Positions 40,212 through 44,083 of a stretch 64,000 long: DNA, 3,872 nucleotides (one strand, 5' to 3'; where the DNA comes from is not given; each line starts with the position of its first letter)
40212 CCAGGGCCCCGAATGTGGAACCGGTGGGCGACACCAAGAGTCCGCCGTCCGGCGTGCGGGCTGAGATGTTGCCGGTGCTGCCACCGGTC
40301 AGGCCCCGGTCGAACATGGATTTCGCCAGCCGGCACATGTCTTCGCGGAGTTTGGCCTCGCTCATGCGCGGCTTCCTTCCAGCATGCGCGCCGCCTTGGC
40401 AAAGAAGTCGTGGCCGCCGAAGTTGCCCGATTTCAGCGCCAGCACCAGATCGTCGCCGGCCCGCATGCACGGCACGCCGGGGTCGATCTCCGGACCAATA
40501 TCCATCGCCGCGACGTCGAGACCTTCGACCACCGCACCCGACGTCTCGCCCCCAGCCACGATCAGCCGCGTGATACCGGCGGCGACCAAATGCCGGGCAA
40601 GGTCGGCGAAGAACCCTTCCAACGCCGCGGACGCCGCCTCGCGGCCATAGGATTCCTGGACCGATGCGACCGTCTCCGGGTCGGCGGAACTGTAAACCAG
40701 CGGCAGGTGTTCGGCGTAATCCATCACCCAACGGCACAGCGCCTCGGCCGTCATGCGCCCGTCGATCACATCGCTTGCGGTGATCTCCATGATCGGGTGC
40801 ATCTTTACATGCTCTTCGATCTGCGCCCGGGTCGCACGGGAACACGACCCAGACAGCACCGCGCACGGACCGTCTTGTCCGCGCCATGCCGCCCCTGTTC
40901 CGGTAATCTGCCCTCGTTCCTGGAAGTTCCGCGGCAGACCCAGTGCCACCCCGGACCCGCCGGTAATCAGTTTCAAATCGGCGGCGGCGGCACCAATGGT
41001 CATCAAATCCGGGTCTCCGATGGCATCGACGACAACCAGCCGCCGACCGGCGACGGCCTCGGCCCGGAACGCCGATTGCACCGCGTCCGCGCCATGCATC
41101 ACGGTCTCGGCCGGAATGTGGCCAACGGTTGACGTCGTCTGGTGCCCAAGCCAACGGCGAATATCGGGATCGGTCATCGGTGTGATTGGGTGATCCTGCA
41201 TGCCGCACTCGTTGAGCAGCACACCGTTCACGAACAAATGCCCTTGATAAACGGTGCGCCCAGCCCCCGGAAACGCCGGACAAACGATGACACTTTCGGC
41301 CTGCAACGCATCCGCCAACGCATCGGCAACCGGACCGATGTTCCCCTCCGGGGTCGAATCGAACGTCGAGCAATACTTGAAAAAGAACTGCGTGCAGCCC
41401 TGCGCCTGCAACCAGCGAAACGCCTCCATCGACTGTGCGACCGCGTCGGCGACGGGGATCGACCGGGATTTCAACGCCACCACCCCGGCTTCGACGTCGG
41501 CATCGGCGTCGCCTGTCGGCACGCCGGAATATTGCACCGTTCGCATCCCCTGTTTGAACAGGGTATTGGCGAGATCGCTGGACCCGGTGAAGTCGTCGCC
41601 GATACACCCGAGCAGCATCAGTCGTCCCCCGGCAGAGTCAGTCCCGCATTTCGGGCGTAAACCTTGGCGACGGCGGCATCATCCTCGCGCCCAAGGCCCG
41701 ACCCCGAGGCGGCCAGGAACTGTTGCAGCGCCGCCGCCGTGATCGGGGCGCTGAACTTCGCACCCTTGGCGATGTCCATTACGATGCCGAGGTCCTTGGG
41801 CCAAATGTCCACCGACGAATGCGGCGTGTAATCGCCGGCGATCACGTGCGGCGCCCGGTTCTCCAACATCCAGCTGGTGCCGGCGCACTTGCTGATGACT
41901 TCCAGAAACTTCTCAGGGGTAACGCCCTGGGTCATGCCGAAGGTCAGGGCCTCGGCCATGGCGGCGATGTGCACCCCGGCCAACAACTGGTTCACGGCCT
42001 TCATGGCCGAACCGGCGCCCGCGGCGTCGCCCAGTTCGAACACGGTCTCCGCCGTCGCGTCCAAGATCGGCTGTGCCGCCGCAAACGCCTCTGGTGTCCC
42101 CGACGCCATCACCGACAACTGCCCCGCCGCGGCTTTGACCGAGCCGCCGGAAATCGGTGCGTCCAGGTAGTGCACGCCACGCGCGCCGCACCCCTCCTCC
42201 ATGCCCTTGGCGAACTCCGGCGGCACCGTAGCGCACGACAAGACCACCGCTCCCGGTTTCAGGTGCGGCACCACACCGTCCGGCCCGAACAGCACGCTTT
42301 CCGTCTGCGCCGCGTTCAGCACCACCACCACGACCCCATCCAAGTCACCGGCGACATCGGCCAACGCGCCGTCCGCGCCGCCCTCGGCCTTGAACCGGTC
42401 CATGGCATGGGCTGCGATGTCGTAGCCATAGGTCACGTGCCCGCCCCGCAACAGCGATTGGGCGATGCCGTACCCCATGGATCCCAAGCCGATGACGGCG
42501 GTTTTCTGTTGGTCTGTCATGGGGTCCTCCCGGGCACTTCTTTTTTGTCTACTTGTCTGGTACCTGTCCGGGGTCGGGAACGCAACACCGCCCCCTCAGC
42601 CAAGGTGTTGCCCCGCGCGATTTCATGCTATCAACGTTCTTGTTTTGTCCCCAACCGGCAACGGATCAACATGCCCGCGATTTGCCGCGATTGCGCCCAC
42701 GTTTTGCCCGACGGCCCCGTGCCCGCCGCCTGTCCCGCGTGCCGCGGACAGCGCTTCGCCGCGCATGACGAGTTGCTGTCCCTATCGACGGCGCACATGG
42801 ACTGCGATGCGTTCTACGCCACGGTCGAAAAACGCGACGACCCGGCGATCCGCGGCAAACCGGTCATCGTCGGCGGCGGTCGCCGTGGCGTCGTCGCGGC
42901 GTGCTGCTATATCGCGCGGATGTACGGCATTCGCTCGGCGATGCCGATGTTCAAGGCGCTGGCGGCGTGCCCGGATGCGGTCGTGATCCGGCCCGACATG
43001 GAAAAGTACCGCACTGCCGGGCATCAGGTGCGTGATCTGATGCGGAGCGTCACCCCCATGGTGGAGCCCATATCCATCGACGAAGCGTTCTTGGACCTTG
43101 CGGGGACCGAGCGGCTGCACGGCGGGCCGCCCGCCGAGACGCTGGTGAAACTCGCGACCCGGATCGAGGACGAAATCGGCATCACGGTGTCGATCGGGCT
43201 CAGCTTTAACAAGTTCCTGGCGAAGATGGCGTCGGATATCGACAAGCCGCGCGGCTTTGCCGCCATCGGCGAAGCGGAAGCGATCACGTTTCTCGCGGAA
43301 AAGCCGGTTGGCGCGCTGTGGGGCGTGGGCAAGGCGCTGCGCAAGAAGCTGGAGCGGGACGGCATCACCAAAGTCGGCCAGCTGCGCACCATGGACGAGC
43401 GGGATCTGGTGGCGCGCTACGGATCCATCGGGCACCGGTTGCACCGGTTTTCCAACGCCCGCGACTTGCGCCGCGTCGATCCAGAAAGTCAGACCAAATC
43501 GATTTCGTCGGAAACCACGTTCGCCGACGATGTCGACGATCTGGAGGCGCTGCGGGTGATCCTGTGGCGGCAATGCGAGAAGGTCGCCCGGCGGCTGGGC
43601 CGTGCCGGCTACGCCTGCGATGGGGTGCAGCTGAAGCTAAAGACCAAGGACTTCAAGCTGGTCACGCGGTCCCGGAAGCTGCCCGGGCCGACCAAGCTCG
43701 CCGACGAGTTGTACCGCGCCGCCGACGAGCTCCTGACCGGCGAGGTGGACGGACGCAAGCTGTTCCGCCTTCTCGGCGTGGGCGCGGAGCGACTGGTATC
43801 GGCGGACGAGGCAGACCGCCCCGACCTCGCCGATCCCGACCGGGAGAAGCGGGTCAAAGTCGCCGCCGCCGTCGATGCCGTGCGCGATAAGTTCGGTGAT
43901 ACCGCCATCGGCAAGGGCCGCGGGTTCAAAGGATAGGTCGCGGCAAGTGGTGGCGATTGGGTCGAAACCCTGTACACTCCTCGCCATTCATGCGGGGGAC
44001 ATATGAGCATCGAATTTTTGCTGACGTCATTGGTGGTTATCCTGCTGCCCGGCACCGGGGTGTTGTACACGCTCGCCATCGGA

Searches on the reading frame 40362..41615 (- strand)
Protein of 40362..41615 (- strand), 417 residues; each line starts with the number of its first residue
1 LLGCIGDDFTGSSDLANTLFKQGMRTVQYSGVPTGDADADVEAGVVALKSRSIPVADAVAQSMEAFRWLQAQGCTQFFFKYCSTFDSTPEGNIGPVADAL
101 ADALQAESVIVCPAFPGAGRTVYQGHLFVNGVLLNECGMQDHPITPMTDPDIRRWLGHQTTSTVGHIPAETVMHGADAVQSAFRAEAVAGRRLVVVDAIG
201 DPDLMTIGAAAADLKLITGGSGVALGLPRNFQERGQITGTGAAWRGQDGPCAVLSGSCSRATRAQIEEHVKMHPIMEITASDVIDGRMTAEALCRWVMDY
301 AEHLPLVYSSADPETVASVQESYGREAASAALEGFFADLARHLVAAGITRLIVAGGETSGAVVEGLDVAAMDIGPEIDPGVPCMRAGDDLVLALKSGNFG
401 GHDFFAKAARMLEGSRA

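Call 71: search_protein_families(library=pfam, proteins=[window:40362-41615:-], max_evalue=0.00001)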
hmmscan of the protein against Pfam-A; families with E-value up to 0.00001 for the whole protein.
window:40362-41615:- (417 aa): 2 families
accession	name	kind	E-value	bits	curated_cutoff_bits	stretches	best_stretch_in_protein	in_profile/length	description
PF07005.16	SBD_N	-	1.8e-74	250.8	25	1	2-226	1-229/230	Sugar-binding N-terminal domain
PF17042.10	NBD_C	-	6.4e-39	134.6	28.3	1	252-405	1-168/168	Nucleotide-binding C-terminal domain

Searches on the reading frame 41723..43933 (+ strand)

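Call 71: search_protein_families(library=pfam, proteins=[window:41723-43933:+], max_evalue=0.00001)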
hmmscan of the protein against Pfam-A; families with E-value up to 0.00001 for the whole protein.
window:41723-43933:+ (737 aa): 2 families
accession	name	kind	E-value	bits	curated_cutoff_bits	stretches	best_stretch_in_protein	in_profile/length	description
PF00817.25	IMS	-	5.3e-47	159.9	23.2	1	360-505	2-148/148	impB/mucB/samB family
PF11799.13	IMS_C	-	1.8e-26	93.1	20.7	1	592-696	2-104/109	impB/mucB/samB family C-terminal domain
